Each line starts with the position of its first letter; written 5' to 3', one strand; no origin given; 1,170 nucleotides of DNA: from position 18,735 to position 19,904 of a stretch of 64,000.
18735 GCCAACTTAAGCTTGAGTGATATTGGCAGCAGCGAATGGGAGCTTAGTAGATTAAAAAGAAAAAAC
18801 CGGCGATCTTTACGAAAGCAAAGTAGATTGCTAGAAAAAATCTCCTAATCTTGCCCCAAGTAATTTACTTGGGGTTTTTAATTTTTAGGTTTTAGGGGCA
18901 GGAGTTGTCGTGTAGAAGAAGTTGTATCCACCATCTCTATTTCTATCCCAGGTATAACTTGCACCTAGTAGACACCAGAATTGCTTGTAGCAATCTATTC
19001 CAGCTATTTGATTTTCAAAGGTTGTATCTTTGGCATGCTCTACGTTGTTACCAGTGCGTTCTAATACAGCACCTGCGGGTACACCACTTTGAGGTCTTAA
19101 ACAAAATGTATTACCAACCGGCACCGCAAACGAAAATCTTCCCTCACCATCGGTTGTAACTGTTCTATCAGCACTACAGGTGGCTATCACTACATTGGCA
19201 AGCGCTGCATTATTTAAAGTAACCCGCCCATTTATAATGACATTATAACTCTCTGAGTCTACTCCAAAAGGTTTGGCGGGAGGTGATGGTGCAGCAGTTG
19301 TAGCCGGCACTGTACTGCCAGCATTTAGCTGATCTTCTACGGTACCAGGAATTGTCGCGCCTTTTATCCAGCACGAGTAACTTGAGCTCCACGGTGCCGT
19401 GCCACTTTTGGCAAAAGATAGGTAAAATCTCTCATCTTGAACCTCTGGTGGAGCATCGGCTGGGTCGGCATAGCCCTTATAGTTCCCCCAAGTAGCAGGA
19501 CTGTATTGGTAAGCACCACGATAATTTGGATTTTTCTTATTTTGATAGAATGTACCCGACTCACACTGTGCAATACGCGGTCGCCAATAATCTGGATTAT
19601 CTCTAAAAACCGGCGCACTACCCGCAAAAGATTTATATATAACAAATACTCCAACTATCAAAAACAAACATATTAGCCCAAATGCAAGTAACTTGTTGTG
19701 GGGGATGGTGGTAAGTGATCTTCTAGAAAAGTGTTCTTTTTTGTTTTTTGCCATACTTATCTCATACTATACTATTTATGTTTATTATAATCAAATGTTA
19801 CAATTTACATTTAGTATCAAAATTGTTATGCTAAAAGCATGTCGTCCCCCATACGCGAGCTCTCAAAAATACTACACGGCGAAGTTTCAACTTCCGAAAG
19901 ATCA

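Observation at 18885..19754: Membrane-anchored secreted protein carrying an Rpf-type transglycosylase-like domain fused to a carboxypeptidase-regulatory-like beta domain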

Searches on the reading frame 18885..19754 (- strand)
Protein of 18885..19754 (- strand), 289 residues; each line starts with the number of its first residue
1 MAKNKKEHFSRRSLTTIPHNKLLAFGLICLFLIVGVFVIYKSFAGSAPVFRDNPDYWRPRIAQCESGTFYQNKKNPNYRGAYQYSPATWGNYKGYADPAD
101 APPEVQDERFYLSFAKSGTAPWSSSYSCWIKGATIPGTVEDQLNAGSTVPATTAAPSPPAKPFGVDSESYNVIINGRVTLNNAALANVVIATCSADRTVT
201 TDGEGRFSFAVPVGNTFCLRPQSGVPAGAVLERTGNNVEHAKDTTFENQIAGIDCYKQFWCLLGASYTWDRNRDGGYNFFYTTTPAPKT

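Call 3: search_protein_families(library=pfam, proteins=[window:18885-19754:-], max_evalue=10)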
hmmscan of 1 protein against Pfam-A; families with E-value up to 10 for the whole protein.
window:18885-19754:- (289 aa): 4 families
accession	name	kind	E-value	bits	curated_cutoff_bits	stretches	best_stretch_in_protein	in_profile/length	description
PF06737.19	Transglycosylas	-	1.4e-07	32.5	27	1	60-123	9-75/77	Transglycosylase-like domain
PF13620.12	CarboxypepD_reg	-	0.001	19.8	32.3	1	174-215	2-49/82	Carboxypeptidase regulatory-like domain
PF20598.4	DUF6795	-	0.13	13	27.4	1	174-210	1-44/103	Domain of unknown function (DUF6795)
PF13715.12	CarbopepD_reg_2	-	0.14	12.7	32.2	1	174-215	1-45/88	CarboxypepD_reg-like domain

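Call 4: search_protein_families(library=ncbifam, proteins=[window:18885-19754:-], max_evalue=10)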
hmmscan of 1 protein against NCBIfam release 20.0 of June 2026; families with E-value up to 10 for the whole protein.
window:18885-19754:- (289 aa): 1 family
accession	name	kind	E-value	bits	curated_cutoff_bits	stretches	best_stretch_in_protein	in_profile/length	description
NF046107.1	ResusProRpfC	equivalog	7.6e-08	32.6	200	1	41-123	20-102/136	resuscitation-promoting factor RpfC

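Call 5: search_solved_structures(query=window:18885-19754:-, max_evalue=10, show_alignments=3)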
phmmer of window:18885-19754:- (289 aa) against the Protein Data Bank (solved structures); distinct sequences matched with E-value up to 10: 3.
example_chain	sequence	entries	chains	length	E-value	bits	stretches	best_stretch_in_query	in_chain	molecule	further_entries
2n5z_A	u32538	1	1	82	3.5e-05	26.5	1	59-123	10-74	Resuscitation-promoting factor RpfC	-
4ow1_A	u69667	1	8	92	4.8e-05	26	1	60-123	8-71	Resuscitation-promoting factor RpfC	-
4cge_A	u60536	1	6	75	0.19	14.2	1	60-107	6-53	RESUSCITATION-PROMOTING FACTOR RPFE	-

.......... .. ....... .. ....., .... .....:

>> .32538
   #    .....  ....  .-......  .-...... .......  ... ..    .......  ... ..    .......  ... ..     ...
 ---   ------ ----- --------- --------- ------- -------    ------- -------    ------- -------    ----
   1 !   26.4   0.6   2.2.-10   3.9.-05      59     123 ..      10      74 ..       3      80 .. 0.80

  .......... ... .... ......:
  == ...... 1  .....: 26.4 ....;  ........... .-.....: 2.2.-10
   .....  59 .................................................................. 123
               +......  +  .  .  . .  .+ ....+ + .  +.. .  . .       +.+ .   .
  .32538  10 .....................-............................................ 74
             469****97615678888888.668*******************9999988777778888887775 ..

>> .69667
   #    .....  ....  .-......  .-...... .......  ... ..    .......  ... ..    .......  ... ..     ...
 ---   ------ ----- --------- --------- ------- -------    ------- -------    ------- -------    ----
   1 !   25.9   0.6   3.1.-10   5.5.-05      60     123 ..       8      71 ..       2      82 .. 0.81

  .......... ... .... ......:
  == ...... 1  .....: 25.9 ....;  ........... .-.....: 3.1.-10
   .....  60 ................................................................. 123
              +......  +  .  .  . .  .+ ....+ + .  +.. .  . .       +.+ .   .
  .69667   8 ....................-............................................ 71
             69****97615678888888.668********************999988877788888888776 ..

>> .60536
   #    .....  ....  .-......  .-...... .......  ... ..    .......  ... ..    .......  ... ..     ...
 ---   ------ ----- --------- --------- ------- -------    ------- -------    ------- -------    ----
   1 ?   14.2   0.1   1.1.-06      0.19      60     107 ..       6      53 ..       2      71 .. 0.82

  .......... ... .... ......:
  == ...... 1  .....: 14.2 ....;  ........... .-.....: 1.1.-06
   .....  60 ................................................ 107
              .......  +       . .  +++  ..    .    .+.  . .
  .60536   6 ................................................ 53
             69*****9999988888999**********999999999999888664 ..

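Call 9: find_homologous_proteins(query=window:18885-19754:-, max_evalue=0.001)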
Query window:18885-19754:- (289 aa): 29 proteins with E <= 0.001 among 1169 candidates.
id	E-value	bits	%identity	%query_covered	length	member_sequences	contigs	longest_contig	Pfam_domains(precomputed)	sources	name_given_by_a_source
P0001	1.8e-191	653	96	100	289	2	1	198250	PF06737.20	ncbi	-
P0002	3.4e-155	534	76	100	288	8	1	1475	PF06737.20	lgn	-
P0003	8.8e-131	454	67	96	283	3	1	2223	PF06737.20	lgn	-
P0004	3.5e-130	452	67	97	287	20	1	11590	PF06737.20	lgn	-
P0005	6.6e-129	448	68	96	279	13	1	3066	PF06737.20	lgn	-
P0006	1.9e-126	440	66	97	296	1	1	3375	PF06737.20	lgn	-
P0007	2.6e-124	432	66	96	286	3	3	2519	PF06737.20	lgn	-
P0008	2.4e-115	403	61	98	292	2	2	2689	PF06737.20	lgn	-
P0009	3.0e-115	403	60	98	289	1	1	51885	PF06737.20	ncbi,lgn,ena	-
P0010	5.7e-115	402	60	98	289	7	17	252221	PF06737.20,PF16371.13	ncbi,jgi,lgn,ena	-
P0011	6.5e-113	395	59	98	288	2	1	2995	PF06737.20,PF16371.13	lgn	-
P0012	4.9e-112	392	59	100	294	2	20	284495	PF06737.20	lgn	-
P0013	1.2e-111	391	59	96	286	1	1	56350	PF06737.20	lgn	-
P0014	3.3e-110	386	58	98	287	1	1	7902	PF06737.20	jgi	jgi:hypothetical protein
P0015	2.1e-109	384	60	97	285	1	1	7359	PF06737.20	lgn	-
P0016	8.2e-109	382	60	97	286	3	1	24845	PF06737.20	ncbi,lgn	-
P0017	3.6e-107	376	56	99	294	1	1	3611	PF06737.20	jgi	-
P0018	6.8e-107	375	60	93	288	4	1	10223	PF06737.20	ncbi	-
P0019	3.9e-105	370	58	96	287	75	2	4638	PF06737.20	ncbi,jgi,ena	ncbi:MAG: transglycosylase family protein [Candidatus Saccharibacteria bacterium]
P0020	4.2e-104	366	56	98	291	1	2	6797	PF06737.20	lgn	-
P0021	7.5e-104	365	57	98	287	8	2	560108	PF06737.20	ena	-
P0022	8.2e-104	365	57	97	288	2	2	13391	PF06737.20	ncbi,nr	ncbi:transglycosylase family protein [Candidatus Saccharibacteria bacterium]|nr:transglycosylase fam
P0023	1.7e-99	351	55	98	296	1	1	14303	PF06737.20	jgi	jgi:hypothetical protein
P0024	8.5e-95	336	52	98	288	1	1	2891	PF06737.20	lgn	-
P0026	4.9e-87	310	54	86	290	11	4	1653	PF06737.20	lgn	-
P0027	3.1e-82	294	47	98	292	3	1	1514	PF06737.20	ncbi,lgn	-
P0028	8.4e-58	214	45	89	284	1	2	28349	PF06737.20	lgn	-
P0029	3.6e-55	205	41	98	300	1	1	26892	PF06737.20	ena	-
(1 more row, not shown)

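Call 15: find_encoding_contigs(protein=window:18885-19754:-, flank=6000, max_places=4)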
Protein window:18885-19754:- (289 aa): 4 contigs read that carry it; 4 places shown.
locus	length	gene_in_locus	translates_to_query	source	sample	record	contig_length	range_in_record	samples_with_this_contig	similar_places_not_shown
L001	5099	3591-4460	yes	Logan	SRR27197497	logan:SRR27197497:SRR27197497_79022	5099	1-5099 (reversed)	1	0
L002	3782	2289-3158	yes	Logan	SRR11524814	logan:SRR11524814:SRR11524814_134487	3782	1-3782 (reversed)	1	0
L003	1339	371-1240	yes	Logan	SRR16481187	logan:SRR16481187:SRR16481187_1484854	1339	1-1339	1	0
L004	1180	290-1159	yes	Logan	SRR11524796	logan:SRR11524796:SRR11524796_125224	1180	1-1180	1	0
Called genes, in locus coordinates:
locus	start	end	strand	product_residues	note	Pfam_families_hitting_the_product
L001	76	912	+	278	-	PF00763:THF_DHG_CYH, PF02882:THF_DHG_CYH_C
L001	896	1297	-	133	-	-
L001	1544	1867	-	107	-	-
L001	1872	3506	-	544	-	PF01565:FAD_binding_4, PF02913:FAD-oxidase_C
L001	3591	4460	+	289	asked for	PF06737:Transglycosylas (weak)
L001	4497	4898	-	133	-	-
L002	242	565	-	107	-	-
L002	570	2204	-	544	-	PF01565:FAD_binding_4, PF02913:FAD-oxidase_C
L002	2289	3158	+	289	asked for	PF06737:Transglycosylas (weak)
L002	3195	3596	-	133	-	-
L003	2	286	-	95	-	?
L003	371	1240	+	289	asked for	PF06737:Transglycosylas (weak)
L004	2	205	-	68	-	?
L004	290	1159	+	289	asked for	PF06737:Transglycosylas (weak)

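Call 16: find_encoding_contigs(protein=P0010, flank=6000, max_places=4)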
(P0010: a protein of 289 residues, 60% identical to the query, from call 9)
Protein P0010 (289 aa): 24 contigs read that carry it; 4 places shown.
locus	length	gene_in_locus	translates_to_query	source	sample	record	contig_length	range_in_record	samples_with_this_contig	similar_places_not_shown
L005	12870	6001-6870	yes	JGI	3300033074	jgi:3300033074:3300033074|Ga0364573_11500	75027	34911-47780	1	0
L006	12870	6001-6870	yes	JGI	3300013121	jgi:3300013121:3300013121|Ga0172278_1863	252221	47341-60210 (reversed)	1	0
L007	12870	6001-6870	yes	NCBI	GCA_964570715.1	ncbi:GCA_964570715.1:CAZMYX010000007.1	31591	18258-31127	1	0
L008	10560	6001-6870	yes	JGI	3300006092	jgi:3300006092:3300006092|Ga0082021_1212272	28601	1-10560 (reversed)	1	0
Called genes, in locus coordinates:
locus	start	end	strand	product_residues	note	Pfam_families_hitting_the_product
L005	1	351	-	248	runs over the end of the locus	-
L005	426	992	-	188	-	PF04011:LemA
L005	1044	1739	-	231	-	PF25231:DUF7847 (faint), PF10110:GPDPase_memb (weak)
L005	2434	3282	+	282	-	PF00763:THF_DHG_CYH, PF02882:THF_DHG_CYH_C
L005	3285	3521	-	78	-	-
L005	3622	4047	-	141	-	-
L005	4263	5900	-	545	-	PF01565:FAD_binding_4, PF02913:FAD-oxidase_C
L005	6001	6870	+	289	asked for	PF16371:MetallophosN (faint), PF06737:Transglycosylas (weak)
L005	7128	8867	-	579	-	PF00496:SBP_bac_5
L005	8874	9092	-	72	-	PF03840:SecG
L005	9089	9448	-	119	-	PF04020:Phage_holin_4_2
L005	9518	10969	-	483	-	PF01541:GIY-YIG, PF02151:UVR (weak), PF08459:UvrC_RNaseH_dom, PF14520:HHH_5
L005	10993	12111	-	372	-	-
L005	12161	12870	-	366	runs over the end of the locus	-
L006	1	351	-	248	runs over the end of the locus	-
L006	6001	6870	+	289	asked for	PF16371:MetallophosN (faint), PF06737:Transglycosylas (weak)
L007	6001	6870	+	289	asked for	PF16371:MetallophosN (faint), PF06737:Transglycosylas (weak)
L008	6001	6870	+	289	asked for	PF16371:MetallophosN (faint), PF06737:Transglycosylas (weak)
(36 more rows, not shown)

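Call 17: predict_structure(alignment_id=A1)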
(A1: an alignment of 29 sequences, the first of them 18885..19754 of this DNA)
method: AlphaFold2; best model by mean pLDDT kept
length: 289 residues; sequences in the alignment: 29
mean_pLDDT: 69.6   pTM: 0.37
mean pLDDT of the five models: 69.6, 67.0, 63.3, 62.6, 62.5
residues with pLDDT >= 90: 18; 70-90: 148; 50-70: 68; < 50: 55
segments of 3 or more residues with pLDDT < 50: 1-15, 136-168, 237-241
pLDDT, mean of each block of 10 residues (from residue 1): 42 51 83 82 64 85 86 87 87 88 91 88 81 50 35 33 40 79 86 76 82 73 81 61 58 60 58 66 66
secondary structure, 60 per line:
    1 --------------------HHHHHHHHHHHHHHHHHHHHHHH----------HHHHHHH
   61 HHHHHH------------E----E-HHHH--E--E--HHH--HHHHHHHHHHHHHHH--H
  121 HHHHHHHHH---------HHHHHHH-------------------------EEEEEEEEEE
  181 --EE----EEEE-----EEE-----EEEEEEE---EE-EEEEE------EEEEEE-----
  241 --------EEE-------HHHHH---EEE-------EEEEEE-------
elements in order: H21-43 H54-66 H86-89 H103-117 H120-129 H139-145 E171-180 E189-192 E198-200 E206-212 E219-223 E230-235 E249-251 H259-263 E267-269 E277-282

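Call 22: fold_search(model_id=the predicted structure, library=pdb)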
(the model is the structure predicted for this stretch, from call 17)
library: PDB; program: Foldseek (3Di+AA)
matches with E <= 10: 658; with E <= 0.001: 4
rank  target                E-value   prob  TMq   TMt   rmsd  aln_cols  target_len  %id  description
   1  2nsm                  3.2e-04  0.98  0.24  0.19  15.9       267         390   14  Crystal structure of the human carboxypeptidase N (Kininase I) catalytic domain (released 2007-04-24)
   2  8bdw_H                5.6e-04  1.00  0.23  0.58   6.3       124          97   14  Crystal structure of CnaB2 domain from Lactobacillus plantarum (released 2023-02-22)
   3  4ow1_B                9.2e-04  1.00  0.23  0.81   2.5        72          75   29  Crystal Structure of Resuscitation Promoting Factor C (released 2014-06-18)
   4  4ow1_A                9.8e-04  1.00  0.25  0.75   3.0        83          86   29  Crystal Structure of Resuscitation Promoting Factor C (released 2014-06-18)
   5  8bdw_A                1.3e-03  1.00  0.22  0.58   6.0       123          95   14  Crystal structure of CnaB2 domain from Lactobacillus plantarum (released 2023-02-22)
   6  3pcd_M                1.3e-03  0.92  0.19  0.22  17.8       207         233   11  PROTOCATECHUATE 3,4-DIOXYGENASE Y447H MUTANT (released 1998-05-27)
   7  9hfj                  1.4e-03  1.00  0.17  0.53   2.8        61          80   15  Crystal structure of the NTE domain of SusCdex (BT3090) dextran transporter (released 2025-11-26)
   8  4ow1_U                1.6e-03  1.00  0.24  0.74   3.3        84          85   28  Crystal Structure of Resuscitation Promoting Factor C (released 2014-06-18)
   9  3is1                  1.7e-03  1.00  0.24  0.18   6.4       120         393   12  Crystal structure of functional region of UafA from Staphylococcus saprophyticus in C2 form at 2.45 angstrom resolution (released 2010-09-08)
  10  6ts2_B                2.1e-03  1.00  0.24  0.07   6.1       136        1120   12  Truncated version of Chaetomium thermophilum UDP-Glucose Glucosyl Transferase (UGGT) lacking domain TRXL2 (417-650). (released 2020-01-08)
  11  4ow1_X                2.4e-03  1.00  0.23  0.78   2.7        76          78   29  Crystal Structure of Resuscitation Promoting Factor C (released 2014-06-18)
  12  4ow1_W                2.4e-03  1.00  0.23  0.74   3.0        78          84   29  Crystal Structure of Resuscitation Promoting Factor C (released 2014-06-18)
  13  8fia_A                2.5e-03  1.00  0.23  0.04   5.7       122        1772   15  The structure of fly Teneurin self assembly (released 2023-05-03)
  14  4ow1_T                2.7e-03  1.00  0.24  0.73   5.4        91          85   28  Crystal Structure of Resuscitation Promoting Factor C (released 2014-06-18)
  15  4ilv_A                3.0e-03  0.96  0.23  0.37  13.3       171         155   12  Structure of the dioxygenase domain of SACTE_2871, a novel dioxygenase carbohydrate-binding protein fusion from the ce (released 2013-05-15)
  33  4emn_B                8.2e-03  1.00  0.23  0.76   2.3        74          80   22  Crystal structure of RpfB catalytic domain in complex with benzamidine (released 2013-02-27)
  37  4emn_A                9.3e-03  1.00  0.21  0.70   3.2        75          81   21  Crystal structure of RpfB catalytic domain in complex with benzamidine (released 2013-02-27)
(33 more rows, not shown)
